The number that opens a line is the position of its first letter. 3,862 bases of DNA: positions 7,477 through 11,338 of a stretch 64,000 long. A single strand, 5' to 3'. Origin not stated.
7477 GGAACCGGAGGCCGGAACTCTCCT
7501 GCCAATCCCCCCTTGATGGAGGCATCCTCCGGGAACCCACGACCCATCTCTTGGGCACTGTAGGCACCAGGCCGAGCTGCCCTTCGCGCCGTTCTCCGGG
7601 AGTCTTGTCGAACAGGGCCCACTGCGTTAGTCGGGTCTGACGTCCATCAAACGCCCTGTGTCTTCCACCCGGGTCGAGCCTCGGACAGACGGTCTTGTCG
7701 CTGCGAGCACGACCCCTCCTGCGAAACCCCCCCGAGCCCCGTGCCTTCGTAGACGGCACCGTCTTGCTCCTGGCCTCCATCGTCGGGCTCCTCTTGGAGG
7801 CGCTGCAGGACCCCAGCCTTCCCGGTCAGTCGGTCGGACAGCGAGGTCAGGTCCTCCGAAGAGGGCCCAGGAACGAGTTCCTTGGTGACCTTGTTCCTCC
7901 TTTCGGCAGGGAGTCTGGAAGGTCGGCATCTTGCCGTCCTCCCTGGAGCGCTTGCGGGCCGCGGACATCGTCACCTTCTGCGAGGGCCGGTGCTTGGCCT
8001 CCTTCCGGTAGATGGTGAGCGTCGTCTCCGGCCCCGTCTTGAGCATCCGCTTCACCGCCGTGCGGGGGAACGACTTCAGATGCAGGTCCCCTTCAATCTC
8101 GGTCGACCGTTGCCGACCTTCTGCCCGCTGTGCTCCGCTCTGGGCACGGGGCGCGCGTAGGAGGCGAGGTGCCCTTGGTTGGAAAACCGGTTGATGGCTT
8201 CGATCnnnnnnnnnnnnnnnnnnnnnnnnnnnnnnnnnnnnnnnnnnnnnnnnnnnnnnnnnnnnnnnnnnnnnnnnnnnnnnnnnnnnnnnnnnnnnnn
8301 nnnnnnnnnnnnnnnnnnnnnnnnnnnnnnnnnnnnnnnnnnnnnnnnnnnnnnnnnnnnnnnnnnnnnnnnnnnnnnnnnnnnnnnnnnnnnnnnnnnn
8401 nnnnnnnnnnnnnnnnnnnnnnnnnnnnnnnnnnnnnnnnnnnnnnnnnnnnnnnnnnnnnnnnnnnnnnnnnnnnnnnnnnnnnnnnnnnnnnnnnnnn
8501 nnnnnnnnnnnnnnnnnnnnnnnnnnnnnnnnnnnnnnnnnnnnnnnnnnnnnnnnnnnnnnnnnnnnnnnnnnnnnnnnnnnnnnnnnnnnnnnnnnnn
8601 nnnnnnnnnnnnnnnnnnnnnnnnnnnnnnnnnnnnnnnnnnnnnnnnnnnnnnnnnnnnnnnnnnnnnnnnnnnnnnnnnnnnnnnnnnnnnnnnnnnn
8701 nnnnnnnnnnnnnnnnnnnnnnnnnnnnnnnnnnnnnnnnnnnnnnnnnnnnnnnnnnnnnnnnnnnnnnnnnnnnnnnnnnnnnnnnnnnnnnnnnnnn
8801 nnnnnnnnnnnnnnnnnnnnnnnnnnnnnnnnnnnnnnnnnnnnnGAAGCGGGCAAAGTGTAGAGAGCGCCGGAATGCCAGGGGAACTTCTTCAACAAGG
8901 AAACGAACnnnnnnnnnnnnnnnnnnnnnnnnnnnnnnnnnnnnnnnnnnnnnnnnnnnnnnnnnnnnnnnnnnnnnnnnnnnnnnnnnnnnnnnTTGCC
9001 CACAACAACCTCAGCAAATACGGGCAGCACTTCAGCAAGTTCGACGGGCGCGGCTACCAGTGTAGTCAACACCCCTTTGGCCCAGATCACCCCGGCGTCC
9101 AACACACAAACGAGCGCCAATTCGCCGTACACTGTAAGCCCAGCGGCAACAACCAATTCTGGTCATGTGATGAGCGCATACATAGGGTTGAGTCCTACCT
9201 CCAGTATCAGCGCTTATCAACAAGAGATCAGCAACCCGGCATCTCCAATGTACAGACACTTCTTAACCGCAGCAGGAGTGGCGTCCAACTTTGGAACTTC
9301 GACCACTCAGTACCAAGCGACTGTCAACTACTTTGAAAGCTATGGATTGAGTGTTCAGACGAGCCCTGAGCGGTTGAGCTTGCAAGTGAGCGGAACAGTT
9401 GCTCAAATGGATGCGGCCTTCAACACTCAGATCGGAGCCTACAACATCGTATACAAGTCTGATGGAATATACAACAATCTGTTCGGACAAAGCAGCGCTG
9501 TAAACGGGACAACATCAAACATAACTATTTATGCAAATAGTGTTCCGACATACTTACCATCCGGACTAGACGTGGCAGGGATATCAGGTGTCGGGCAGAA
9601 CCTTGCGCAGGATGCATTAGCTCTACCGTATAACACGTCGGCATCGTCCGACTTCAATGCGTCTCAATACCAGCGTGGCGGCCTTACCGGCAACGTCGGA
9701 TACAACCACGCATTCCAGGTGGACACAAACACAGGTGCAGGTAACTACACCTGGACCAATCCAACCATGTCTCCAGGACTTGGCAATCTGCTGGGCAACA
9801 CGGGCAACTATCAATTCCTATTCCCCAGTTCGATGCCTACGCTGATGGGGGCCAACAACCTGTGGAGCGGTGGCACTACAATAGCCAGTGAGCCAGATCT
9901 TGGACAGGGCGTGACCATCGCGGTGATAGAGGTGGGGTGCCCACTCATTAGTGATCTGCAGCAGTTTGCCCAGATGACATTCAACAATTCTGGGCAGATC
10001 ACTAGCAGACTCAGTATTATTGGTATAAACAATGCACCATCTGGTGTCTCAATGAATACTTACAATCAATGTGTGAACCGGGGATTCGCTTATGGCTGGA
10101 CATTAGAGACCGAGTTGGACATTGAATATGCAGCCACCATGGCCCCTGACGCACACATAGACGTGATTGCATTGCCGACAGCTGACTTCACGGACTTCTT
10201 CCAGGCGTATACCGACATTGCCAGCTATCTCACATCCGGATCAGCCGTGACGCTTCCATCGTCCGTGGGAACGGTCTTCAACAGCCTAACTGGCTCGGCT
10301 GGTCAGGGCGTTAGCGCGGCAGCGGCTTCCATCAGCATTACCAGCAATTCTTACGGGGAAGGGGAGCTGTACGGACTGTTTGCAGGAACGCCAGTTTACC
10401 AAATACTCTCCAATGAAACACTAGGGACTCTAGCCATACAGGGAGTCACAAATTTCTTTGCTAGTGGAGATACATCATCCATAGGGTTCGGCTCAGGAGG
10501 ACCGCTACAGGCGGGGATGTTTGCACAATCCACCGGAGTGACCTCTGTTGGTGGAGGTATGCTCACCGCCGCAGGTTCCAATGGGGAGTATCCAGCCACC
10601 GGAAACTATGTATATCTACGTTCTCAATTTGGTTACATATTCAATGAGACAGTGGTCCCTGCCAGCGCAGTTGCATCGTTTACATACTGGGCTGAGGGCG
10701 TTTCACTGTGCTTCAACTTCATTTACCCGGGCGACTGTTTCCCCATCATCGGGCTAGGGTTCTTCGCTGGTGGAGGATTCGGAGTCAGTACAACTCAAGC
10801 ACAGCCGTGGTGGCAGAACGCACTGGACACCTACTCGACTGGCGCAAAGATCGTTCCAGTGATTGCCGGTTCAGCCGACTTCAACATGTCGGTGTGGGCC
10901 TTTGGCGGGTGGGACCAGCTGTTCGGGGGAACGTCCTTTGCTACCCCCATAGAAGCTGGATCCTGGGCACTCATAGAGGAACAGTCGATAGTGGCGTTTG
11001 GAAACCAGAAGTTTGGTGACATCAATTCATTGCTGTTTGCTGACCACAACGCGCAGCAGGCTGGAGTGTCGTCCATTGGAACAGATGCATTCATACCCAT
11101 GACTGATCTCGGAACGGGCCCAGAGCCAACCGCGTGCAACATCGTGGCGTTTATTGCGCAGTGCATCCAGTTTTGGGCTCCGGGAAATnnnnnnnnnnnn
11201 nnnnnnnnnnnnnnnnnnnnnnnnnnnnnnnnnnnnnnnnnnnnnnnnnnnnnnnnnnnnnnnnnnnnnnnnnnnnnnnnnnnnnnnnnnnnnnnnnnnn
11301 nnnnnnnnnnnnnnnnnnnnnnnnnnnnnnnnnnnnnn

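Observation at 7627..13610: ~5 kb low-GC island encoding a giant tail-anchored sedolisin-like protease, abutting a degraded IS110 transposase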

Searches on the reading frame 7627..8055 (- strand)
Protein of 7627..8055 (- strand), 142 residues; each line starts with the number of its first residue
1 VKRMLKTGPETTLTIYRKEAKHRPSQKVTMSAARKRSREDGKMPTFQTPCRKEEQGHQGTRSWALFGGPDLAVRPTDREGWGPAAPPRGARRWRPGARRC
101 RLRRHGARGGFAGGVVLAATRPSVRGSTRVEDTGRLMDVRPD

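Call 16: search_protein_families(library=pfam, proteins=[window:7627-8055:-], max_evalue=0.01)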
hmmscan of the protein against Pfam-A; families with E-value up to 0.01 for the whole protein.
window:7627-8055:- (142 aa): 0 families

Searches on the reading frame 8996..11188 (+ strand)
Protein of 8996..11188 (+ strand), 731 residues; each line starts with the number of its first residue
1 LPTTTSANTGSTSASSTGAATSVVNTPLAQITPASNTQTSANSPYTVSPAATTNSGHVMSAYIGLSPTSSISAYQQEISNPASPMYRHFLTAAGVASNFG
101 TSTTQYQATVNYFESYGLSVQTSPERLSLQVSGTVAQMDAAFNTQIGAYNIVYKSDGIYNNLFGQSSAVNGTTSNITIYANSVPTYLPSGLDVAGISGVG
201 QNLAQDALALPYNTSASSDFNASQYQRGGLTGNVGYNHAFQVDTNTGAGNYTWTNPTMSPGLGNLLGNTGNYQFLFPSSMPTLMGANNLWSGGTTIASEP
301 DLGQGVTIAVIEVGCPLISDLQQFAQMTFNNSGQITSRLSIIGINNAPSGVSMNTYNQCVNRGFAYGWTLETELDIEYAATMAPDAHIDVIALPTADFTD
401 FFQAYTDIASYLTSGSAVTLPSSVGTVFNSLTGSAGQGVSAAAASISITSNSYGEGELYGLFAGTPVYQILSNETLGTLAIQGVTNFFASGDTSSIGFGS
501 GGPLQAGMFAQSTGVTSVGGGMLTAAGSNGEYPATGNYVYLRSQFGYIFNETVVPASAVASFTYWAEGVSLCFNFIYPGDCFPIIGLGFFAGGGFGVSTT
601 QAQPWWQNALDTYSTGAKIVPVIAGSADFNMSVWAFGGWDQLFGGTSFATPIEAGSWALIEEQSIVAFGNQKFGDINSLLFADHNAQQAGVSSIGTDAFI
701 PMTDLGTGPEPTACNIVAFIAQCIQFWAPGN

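Call 76: predict_structure(alignment_id=A3)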
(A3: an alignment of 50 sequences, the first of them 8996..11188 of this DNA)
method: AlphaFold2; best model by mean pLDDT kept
length: 731 residues; sequences in the alignment: 50
mean_pLDDT: 78.0   pTM: 0.85
mean pLDDT of the five models: 78.0, 74.1, 73.5, 72.9, 65.1
residues with pLDDT >= 90: 266; 70-90: 266; 50-70: 97; < 50: 102
segments of 3 or more residues with pLDDT < 50: 1-20, 38-42, 218-231, 493-503, 566-594, 709-726, 728-731
pLDDT, mean of each block of 10 residues (from residue 1): 38 40 78 57 68 87 91 90 91 94 94 95 91 92 90 74 73 84 88 84 71 54 40 74 75 79 65 91 89 85 96 95 93 95 80 89 88 96 97 89 92 94 89 89 96 70 65 91 92 41 60 87 90 88 67 92 58 32 37 59 70 63 84 88 84 96 91 89 84 75 64 42 44 37
secondary structure, 60 per line:
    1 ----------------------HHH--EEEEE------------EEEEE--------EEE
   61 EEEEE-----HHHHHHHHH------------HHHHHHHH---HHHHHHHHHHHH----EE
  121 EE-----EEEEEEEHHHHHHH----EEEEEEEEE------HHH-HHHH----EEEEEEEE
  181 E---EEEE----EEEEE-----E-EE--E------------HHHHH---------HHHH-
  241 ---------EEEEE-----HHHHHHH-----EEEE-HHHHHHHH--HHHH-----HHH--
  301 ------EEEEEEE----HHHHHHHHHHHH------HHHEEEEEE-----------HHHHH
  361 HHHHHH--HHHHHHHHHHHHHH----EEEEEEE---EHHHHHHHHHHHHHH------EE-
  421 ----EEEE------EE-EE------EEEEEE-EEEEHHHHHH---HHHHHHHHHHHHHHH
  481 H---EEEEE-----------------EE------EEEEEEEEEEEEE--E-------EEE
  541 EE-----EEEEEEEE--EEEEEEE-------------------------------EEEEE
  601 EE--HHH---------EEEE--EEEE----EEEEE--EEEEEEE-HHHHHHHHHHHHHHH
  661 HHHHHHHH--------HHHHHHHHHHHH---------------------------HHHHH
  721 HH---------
elements in order (helices of 4 or more, strands of 3 or more residues): E28-32 E45-49 E58-65 H71-79 H92-99 H103-114 E119-122 E128-134 H135-141 E146-154 H165-168 E173-181 E185-188 E193-197 H222-226 H236-239 E250-254 H260-266 E272-275 H277-284 H287-290 E307-313 H318-329 E339-344 H356-366 H369-382 E387-393 H398-411 E425-428 E446-451 E453-456 H457-462 H466-481 E485-489 E515-527 E538-542 E548-555 E558-564 E596-602 E617-620 E623-626 E631-635 E638-644 H646-668 H677-688 H716-722

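Call 80: fold_search(model_id=the predicted structure, library=pdb)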
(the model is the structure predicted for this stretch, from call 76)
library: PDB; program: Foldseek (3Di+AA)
matches with E <= 10: 243; with E <= 0.001: 50
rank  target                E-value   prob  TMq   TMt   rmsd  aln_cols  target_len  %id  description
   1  1t1e                  6.2e-22  1.00  0.54  0.73   6.0       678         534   17  High Resolution Crystal Structure of the Intact Pro-Kumamolisin, a Sedolisin Type Proteinase (previously called Kumamoly (released 2004-08-03)
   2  3edy                  2.2e-19  1.00  0.52  0.69   6.0       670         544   14  Crystal Structure of the Precursor Form of Human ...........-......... 1 (released 2008-11-18)
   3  3ee6_A                6.8e-19  1.00  0.51  0.69   6.0       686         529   15  Crystal Structure Analysis of Tripeptidyl peptidase -I (released 2008-11-25)
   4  1zvk_A                1.8e-12  1.00  0.33  0.65   5.1       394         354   22  Structure of Double mutant, D164N, E78H of Kumamolisin-As (released 2006-05-23)
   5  1sn7                  1.8e-12  1.00  0.35  0.68   6.4       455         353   21  KUMAMOLISIN-AS, APOENZYME (released 2004-06-01)
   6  1sio_C                4.8e-12  1.00  0.35  0.69   5.4       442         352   21  Structure of Kumamolisin-As complexed with a covalently-bound inhibitor, AcIPF (released 2004-03-30)
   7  1ga1_A                6.2e-12  1.00  0.35  0.66   4.6       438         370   17  CRYSTAL STRUCTURE ANALYSIS OF PSCP (PSEUDOMONAS SERINE-CARBOXYL PROTEINASE) COMPLEXED WITH A FRAGMENT OF IODOTYROSTATI (released 2000-12-13)
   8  1nlu_A                6.6e-12  1.00  0.36  0.69   4.2       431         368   18  Pseudomonas sedolisin (serine-carboxyl proteinase) complexed with two molecules of pseudo-iodotyrostatin (released 2004-01-20)
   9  4ne7                  9.1e-12  1.00  0.35  0.69   4.6       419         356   20  Crystal Structure of engineered Kumamolisin-As from Alicyclobacillus sendaiensis, Northeast Structural Genomics Consorti (released 2013-11-20)
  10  1sio_B                1.1e-11  1.00  0.33  0.65   4.3       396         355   22  Structure of Kumamolisin-As complexed with a covalently-bound inhibitor, AcIPF (released 2004-03-30)
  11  1ga4_A                1.1e-11  1.00  0.36  0.68   4.6       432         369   18  CRYSTAL STRUCTURE ANALYSIS OF PSCP (PSEUDOMONAS SERINE-CARBOXYL PROTEINASE) COMPLEXED WITH INHIBITOR PSEUDOIODOTYROSTA (released 2000-12-13)
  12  1gt9_1                1.3e-11  1.00  0.31  0.61   5.7       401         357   21  High resolution crystal structure of a thermostable serine-carboxyl type proteinase, kumamolisin (kscp) (released 2002-06-13)
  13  1sio_A                1.7e-11  1.00  0.31  0.61   5.3       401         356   21  Structure of Kumamolisin-As complexed with a covalently-bound inhibitor, AcIPF (released 2004-03-30)
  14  1zvj                  1.8e-11  1.00  0.35  0.69   6.3       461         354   21  Structure of Kumamolisin-AS mutant, D164N (released 2006-05-23)
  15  1t1g                  2.7e-11  1.00  0.34  0.66   4.7       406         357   21  High Resolution Crystal Structure of Mutant E23A of Kumamolisin, a sedolisin type proteinase (previously called Kumamoly (released 2004-08-03)
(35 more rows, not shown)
